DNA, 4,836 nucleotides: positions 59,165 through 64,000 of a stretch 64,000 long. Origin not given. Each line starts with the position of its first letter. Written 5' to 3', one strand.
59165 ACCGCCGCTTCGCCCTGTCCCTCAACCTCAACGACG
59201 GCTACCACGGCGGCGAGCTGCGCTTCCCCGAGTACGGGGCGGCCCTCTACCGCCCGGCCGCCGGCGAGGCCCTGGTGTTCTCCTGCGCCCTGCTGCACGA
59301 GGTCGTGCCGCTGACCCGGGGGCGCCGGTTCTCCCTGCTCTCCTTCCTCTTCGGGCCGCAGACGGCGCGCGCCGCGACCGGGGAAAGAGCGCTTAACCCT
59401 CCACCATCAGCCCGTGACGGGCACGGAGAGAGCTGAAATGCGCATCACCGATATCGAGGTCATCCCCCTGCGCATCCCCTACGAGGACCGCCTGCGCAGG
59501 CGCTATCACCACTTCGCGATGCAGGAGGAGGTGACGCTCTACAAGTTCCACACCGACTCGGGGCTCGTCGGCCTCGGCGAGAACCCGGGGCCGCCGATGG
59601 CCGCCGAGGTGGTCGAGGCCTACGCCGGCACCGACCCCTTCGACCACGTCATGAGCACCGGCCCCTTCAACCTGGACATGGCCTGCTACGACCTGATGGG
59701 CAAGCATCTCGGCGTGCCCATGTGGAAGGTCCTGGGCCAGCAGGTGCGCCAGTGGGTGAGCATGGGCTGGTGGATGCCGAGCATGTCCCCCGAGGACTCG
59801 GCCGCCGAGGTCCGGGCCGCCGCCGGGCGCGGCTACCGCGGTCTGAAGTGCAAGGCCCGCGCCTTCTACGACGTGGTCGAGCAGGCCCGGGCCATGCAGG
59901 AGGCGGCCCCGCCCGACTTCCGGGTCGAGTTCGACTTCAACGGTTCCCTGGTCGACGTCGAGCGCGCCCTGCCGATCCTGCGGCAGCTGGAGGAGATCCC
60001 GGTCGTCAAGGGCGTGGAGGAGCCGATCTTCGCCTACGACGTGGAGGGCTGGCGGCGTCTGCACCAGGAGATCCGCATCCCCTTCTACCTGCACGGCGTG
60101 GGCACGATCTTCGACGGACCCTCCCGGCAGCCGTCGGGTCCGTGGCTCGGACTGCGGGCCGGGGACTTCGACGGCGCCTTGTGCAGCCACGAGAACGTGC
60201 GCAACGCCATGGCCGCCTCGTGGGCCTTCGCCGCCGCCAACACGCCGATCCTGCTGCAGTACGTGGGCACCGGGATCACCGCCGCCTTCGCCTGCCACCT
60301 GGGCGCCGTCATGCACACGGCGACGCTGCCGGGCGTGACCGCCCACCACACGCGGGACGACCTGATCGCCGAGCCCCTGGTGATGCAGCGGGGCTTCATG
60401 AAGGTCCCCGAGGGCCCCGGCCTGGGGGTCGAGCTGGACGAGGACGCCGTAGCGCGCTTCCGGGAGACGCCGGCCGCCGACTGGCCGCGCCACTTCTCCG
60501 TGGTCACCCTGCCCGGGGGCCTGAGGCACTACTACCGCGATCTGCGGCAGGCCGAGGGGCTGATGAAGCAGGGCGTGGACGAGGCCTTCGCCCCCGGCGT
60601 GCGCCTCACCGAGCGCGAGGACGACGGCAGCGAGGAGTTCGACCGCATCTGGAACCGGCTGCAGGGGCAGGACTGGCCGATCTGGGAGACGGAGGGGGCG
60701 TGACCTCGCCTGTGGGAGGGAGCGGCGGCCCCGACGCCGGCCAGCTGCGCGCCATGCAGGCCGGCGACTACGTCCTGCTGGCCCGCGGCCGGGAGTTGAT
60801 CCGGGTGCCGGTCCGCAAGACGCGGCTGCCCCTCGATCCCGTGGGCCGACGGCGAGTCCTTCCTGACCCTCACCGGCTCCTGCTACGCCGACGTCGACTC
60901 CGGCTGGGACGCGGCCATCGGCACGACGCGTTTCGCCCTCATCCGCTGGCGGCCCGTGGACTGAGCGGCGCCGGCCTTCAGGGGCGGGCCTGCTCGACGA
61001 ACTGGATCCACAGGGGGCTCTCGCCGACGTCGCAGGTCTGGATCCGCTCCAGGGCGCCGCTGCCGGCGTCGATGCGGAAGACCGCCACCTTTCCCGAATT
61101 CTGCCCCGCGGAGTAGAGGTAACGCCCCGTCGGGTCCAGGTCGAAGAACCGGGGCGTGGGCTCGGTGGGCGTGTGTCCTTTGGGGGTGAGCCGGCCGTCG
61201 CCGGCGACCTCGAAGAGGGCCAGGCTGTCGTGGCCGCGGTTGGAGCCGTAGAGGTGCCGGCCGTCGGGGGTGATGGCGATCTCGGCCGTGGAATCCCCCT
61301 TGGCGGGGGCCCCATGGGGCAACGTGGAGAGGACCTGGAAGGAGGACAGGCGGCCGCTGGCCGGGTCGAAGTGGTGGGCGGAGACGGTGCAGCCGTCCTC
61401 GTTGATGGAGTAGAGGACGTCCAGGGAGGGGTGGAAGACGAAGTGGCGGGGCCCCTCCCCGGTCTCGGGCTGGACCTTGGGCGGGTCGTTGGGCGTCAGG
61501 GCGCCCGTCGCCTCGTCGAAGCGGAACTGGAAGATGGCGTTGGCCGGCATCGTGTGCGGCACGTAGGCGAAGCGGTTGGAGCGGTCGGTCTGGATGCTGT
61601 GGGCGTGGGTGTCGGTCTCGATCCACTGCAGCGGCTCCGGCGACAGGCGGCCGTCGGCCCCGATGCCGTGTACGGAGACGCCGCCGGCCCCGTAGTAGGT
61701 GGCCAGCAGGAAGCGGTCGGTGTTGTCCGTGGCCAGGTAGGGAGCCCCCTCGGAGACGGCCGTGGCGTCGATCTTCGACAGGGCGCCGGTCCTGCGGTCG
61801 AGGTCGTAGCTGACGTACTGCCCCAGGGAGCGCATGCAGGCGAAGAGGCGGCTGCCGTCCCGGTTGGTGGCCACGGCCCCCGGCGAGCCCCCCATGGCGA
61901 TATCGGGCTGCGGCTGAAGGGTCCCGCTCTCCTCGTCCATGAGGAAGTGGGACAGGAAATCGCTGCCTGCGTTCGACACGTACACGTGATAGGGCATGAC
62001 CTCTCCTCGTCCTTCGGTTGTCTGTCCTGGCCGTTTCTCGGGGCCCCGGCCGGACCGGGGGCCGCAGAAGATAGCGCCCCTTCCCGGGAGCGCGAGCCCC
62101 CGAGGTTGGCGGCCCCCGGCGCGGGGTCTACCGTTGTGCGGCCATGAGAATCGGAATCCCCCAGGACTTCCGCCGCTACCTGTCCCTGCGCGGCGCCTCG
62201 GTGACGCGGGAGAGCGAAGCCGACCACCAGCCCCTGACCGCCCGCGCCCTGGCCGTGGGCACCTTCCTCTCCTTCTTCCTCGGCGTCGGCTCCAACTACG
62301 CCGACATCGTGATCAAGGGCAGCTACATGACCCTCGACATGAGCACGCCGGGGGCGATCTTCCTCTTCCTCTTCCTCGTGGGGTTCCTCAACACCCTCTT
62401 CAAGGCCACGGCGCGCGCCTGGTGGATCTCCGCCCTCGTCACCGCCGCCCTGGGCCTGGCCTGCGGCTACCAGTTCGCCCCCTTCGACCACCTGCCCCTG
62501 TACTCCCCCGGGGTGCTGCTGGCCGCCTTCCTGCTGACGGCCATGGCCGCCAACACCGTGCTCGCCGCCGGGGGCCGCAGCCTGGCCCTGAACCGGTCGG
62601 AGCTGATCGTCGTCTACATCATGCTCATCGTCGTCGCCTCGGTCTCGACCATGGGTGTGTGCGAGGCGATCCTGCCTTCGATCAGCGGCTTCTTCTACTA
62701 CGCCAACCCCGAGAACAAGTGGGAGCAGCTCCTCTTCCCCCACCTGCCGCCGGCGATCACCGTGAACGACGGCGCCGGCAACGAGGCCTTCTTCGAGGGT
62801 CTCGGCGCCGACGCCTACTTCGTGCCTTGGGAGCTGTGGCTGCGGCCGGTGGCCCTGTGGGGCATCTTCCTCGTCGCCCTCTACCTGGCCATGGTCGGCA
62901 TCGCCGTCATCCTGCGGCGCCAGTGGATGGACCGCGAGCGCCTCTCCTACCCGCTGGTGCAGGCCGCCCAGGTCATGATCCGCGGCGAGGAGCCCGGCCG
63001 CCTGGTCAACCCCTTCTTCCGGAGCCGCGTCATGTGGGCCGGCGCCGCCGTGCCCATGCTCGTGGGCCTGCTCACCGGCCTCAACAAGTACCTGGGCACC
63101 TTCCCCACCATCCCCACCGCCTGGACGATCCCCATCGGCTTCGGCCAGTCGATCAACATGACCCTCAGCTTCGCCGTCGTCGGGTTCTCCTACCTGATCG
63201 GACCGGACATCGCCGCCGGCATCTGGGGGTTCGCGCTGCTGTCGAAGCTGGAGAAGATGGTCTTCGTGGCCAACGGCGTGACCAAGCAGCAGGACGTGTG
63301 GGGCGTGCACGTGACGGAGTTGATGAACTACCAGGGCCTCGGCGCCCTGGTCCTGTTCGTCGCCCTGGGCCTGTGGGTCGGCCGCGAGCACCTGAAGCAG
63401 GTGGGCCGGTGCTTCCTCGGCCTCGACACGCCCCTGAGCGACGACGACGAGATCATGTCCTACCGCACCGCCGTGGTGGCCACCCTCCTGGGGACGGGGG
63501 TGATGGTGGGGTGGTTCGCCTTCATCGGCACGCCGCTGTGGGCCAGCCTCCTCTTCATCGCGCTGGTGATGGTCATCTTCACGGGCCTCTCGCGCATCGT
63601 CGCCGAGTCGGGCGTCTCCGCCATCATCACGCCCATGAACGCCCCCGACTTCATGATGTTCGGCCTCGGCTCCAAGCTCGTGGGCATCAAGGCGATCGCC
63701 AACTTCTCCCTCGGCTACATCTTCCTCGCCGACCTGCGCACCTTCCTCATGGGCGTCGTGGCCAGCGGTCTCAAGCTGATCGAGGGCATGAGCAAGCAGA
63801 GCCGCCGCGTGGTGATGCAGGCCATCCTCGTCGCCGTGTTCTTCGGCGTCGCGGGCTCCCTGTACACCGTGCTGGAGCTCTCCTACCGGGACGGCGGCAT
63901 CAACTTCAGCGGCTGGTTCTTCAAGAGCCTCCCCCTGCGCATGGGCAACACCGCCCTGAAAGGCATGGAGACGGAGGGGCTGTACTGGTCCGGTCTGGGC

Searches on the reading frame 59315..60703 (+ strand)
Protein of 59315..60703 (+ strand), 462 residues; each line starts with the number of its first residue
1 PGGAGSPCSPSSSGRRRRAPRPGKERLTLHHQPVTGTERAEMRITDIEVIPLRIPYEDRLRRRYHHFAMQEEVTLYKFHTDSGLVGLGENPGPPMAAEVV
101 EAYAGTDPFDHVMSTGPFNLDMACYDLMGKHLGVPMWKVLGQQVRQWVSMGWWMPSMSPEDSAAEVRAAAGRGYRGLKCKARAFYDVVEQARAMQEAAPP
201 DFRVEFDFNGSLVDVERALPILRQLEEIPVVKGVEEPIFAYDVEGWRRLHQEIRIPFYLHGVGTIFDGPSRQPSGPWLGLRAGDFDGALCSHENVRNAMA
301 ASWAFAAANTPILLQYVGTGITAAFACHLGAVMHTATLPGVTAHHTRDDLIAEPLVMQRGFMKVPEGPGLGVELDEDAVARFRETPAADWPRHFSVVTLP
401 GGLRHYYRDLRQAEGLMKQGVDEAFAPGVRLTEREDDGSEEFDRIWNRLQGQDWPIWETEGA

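Call 43: search_protein_families(library=pfam, proteins=[window:59315-60703:+], max_evalue=0.00001)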
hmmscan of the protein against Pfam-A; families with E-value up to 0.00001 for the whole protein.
window:59315-60703:+ (462 aa): 1 family
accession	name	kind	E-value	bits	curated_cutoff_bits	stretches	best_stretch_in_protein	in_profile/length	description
PF13378.12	MR_MLE_C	-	1.6e-22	80.7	29.4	2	297-378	135-219/219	Enolase C-terminal domain-like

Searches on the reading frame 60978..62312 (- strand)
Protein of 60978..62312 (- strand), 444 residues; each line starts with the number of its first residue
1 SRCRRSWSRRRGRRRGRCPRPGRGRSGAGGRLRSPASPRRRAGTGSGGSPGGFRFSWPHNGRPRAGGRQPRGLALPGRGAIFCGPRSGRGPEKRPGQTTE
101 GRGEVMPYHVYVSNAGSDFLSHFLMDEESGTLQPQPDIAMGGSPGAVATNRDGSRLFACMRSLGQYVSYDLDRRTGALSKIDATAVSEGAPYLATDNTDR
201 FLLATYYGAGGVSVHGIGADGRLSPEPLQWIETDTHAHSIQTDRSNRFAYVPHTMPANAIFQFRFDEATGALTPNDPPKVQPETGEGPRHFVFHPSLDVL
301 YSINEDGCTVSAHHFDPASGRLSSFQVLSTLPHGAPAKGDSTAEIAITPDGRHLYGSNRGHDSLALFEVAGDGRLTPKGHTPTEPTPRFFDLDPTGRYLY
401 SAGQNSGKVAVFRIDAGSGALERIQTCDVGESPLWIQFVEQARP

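Call 43: search_protein_families(library=pfam, proteins=[window:60978-62312:-], max_evalue=0.00001)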
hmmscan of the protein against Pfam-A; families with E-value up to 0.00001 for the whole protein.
window:60978-62312:- (444 aa): 1 family
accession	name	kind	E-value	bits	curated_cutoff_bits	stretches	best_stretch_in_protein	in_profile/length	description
PF10282.15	Lactonase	-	2e-68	231.6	21.7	1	114-438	9-344/344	Lactonase, 7-bladed beta-propeller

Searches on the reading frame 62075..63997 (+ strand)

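Call 43: search_protein_families(library=pfam, proteins=[window:62075-63997:+], max_evalue=0.00001)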
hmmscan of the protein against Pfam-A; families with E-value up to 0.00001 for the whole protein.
window:62075-63997:+ (641 aa): 1 family
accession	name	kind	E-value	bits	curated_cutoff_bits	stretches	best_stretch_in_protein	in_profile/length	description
PF20581.3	DUF6785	-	8.4e-106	354.9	25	1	143-607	32-498/498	Family of unknown function (DUF6785)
